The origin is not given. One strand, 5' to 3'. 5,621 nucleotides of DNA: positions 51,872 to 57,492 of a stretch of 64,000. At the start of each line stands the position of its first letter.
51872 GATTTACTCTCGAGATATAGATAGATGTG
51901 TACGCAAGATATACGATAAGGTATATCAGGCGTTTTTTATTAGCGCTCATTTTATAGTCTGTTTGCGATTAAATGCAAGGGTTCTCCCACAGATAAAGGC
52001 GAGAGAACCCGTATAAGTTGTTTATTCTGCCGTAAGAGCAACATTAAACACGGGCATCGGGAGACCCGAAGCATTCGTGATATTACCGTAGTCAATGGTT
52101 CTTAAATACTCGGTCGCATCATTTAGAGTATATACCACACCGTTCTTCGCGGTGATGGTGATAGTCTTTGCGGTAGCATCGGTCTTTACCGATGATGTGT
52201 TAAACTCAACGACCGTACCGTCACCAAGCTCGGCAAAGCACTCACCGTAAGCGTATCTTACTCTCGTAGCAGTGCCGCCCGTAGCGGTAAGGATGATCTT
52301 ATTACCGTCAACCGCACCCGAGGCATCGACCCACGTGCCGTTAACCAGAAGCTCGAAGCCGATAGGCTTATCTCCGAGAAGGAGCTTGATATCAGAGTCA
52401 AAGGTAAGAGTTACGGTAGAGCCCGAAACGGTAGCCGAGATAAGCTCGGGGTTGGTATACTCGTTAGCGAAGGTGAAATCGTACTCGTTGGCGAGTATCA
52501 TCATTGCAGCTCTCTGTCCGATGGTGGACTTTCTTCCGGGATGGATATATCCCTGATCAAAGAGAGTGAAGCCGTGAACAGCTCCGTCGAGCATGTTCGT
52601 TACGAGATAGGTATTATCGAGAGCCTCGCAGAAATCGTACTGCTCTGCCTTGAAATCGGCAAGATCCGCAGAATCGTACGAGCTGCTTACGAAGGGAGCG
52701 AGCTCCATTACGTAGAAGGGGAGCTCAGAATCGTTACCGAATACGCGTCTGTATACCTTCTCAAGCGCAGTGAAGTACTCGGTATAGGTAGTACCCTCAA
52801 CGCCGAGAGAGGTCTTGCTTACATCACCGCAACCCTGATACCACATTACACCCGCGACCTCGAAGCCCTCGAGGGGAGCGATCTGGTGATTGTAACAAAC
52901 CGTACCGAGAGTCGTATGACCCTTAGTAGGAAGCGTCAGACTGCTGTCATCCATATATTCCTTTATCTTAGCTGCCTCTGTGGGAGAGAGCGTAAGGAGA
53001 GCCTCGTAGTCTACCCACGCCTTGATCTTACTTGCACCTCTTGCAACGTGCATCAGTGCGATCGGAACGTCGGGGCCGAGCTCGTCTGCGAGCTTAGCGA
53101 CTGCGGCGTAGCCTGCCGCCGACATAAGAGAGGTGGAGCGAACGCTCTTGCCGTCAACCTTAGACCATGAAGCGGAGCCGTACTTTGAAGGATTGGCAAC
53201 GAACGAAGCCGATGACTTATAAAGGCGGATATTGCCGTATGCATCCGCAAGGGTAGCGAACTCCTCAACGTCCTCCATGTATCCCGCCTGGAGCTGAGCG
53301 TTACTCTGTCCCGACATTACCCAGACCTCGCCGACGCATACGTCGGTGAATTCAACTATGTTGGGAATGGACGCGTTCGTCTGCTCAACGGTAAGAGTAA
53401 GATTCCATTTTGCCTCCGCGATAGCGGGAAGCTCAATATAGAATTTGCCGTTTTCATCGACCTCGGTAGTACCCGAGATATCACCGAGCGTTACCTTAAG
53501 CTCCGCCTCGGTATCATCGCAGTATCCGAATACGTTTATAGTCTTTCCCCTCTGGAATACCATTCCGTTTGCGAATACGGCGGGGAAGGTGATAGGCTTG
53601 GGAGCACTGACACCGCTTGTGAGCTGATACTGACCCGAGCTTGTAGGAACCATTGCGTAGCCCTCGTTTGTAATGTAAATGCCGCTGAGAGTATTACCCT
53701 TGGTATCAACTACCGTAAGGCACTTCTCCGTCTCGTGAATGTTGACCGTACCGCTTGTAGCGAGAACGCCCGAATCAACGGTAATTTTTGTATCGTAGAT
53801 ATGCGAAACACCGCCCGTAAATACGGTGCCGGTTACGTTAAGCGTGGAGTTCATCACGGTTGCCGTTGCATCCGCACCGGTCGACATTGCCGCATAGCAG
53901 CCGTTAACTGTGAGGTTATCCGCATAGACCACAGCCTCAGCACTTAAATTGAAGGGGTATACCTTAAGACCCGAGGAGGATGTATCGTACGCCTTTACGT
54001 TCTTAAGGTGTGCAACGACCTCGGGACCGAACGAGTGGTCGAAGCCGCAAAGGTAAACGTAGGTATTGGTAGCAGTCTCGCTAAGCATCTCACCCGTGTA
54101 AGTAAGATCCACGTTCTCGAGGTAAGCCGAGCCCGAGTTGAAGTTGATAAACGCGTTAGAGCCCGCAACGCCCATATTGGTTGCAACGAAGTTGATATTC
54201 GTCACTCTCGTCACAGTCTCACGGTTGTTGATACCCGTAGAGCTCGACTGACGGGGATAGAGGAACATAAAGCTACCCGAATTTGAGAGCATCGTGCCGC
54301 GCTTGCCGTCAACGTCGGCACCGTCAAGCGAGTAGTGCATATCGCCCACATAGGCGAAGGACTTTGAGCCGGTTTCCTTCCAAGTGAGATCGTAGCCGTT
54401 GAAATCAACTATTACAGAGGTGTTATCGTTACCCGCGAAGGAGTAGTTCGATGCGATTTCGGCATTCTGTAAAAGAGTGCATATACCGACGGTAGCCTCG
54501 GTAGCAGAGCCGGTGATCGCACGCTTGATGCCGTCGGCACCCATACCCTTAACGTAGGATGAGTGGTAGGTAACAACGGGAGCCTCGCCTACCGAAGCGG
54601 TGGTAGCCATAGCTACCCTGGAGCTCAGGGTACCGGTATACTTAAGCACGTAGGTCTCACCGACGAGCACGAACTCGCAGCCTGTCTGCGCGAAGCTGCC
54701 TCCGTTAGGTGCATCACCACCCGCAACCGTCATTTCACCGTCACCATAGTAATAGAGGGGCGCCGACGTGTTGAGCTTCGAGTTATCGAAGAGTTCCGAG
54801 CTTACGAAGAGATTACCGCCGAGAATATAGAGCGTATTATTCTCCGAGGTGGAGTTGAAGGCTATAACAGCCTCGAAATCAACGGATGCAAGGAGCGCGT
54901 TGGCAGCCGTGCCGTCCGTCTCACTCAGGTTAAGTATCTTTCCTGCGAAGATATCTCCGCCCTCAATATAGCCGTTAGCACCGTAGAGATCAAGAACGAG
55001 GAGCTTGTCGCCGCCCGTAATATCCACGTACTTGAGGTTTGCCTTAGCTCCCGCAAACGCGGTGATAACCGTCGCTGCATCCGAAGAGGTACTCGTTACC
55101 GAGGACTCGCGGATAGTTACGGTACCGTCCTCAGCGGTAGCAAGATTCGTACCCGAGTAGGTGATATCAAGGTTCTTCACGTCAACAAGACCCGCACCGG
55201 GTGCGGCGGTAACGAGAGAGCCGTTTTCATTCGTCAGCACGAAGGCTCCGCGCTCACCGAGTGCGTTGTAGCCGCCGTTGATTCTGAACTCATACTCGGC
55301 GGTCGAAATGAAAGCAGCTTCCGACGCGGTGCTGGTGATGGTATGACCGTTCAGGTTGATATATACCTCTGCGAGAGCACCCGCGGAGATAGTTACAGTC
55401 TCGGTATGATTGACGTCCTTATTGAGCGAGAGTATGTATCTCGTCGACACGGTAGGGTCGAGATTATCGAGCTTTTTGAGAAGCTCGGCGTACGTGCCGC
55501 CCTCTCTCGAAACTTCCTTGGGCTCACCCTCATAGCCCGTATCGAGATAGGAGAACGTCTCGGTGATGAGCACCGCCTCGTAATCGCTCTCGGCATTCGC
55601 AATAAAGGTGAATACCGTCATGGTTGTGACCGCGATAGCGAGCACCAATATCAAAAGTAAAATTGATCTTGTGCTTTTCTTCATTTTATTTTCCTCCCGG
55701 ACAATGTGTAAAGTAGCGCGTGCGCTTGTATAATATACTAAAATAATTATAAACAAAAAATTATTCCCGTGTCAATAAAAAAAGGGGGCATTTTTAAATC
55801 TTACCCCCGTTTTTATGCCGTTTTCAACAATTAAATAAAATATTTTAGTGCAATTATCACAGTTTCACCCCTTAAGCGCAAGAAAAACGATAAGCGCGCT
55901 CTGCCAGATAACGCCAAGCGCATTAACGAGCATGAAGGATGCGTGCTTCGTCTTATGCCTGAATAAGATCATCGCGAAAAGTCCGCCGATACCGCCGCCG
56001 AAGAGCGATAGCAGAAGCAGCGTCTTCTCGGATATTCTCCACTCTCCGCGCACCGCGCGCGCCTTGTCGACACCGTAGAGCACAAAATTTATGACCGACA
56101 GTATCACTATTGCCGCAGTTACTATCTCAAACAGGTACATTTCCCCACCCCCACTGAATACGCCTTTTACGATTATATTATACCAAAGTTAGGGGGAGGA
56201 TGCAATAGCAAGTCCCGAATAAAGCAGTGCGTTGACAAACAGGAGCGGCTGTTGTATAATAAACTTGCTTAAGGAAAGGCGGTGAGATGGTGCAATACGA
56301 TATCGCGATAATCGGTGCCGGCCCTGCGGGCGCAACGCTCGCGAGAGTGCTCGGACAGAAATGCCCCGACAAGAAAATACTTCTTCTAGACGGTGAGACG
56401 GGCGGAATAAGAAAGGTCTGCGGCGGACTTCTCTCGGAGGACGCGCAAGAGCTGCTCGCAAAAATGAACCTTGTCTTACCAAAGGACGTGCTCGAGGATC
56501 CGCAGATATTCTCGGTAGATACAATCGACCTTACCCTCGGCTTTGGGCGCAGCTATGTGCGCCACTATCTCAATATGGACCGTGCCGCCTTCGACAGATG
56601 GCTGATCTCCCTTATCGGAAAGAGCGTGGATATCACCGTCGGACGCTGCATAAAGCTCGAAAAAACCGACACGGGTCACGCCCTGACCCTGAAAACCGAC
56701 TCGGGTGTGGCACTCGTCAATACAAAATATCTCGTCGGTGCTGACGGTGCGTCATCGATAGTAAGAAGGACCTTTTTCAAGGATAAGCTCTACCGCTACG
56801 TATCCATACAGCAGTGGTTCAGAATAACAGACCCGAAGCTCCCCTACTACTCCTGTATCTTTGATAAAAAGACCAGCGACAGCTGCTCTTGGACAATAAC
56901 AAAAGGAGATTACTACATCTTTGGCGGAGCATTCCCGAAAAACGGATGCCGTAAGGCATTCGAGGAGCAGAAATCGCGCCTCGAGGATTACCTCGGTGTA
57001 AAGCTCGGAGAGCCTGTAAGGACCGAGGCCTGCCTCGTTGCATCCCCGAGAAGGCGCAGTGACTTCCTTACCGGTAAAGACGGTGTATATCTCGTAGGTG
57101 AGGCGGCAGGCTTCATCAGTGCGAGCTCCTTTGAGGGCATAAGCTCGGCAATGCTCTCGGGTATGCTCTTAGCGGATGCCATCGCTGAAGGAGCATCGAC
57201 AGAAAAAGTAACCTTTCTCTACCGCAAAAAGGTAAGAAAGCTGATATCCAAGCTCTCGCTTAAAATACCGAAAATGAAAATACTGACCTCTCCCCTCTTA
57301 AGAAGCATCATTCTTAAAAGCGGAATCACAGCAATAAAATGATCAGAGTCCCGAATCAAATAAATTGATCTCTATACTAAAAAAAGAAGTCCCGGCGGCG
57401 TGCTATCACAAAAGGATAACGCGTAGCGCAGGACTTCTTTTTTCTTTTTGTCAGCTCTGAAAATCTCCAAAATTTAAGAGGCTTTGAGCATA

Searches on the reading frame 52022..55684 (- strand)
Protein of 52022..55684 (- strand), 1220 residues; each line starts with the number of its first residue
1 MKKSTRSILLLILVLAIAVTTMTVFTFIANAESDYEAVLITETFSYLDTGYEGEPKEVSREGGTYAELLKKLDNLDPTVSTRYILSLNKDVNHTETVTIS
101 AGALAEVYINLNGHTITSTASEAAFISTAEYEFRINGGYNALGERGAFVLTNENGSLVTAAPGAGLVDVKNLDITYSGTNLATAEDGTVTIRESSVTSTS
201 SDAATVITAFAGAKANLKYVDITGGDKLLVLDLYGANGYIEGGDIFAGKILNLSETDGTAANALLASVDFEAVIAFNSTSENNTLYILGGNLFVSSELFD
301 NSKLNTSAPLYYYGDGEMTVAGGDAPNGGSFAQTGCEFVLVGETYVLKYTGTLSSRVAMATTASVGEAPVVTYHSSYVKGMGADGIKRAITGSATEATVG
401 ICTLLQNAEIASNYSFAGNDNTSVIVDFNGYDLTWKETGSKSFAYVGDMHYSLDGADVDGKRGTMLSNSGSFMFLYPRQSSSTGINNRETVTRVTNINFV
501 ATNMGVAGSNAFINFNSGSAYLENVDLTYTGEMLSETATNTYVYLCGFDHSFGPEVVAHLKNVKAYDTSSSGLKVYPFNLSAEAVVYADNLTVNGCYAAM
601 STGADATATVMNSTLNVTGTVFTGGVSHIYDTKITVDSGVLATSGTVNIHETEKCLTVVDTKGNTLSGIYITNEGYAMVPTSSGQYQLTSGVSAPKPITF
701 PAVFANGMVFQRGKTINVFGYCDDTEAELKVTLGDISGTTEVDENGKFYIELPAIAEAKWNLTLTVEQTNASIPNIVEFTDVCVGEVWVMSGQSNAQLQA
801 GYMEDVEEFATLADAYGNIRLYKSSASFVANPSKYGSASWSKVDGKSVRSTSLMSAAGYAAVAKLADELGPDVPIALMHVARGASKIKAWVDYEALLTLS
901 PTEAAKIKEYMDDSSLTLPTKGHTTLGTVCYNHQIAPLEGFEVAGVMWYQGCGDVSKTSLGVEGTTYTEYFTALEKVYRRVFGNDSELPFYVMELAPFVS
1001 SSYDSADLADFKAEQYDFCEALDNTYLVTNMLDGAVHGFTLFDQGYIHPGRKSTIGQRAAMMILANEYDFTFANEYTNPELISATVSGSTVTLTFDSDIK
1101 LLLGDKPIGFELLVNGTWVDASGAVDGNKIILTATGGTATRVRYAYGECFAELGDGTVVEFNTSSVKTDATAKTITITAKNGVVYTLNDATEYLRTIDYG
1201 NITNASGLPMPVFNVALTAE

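Call 9: search_protein_families(library=pfam, proteins=[window:52022-55684:-], max_evalue=0.01)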
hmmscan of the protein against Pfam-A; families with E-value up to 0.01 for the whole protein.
window:52022-55684:- (1220 aa): 2 families
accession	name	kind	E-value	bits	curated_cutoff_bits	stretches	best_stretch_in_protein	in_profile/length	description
PF03629.24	SASA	-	1e-08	35.5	24.8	1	786-1001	3-174/226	Carbohydrate esterase, sialic acid-specific acetylesterase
PF13753.12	SWM_repeat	-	0.0026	18.4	27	0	1077-1120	4-50/86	Putative flagellar system-associated repeat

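Call 11: search_protein_families(library=ncbifam, proteins=[window:52022-55684:-], max_evalue=1)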
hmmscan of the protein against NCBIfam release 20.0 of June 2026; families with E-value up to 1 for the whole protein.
window:52022-55684:- (1220 aa): 1 family
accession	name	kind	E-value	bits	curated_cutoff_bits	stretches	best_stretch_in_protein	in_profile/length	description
NF033510.3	Ca_tandemer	repeat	0.023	15.1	50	1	698-767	13-89/96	Ca2+-stabilized repeat-containing adhesin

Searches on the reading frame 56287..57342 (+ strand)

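Call 18: search_protein_families(library=pfam, proteins=[window:56287-57342:+], max_evalue=0.001)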
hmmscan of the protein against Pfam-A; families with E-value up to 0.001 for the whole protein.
window:56287-57342:+ (351 aa): 4 families
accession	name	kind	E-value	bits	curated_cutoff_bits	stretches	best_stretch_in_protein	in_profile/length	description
PF01494.25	FAD_binding_3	-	1.5e-08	34.7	22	0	131-301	134-320/349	FAD binding domain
PF01266.30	DAO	-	3.6e-05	23.9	27.9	0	5-50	1-47/353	FAD dependent oxidoreductase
PF01946.23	Thi4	-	9.3e-05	22.2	26.2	1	2-37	16-50/235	Thi4 family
PF07992.20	Pyr_redox_2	-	0.00042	20.3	26.1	1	4-39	1-32/291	Pyridine nucleotide-disulphide oxidoreductase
